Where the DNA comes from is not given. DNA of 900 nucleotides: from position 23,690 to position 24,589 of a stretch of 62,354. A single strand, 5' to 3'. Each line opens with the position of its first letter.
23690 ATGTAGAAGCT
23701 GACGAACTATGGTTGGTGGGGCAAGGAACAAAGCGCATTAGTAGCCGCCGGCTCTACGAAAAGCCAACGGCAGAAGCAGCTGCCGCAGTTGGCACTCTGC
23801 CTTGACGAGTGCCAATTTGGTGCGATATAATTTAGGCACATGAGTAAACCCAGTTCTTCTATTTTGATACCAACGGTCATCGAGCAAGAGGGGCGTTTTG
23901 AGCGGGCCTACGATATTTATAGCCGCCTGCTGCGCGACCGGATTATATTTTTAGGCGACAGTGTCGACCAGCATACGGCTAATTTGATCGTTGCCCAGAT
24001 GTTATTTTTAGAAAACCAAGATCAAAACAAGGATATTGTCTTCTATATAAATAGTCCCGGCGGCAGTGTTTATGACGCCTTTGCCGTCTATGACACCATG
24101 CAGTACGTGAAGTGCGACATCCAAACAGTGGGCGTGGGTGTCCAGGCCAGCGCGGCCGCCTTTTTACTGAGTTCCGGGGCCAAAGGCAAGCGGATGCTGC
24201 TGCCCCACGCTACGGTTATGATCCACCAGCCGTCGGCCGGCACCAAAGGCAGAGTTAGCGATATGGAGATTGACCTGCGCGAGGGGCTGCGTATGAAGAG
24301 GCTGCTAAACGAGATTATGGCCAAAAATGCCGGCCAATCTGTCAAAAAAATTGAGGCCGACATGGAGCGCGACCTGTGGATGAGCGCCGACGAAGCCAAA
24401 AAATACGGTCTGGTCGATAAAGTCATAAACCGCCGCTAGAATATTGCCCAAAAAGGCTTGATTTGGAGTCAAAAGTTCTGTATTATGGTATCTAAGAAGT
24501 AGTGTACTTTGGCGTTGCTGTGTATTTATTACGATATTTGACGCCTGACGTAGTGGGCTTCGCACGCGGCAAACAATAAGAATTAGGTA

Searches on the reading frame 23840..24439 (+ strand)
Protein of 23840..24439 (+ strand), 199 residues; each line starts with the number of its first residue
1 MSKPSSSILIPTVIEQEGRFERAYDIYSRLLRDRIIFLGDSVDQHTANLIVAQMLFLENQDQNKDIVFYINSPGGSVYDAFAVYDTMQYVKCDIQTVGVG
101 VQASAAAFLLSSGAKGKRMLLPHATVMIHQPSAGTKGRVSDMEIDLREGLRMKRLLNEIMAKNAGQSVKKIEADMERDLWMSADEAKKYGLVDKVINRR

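Call 60: search_protein_families(library=pfam, proteins=[window:23840-24439:+], max_evalue=0.01)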
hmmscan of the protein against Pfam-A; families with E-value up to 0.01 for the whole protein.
window:23840-24439:+ (199 aa): 1 family
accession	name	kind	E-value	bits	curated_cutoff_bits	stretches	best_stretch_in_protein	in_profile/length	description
PF00574.28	CLP_protease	-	5.3e-77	258.2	20.2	1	21-198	4-181/182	Clp protease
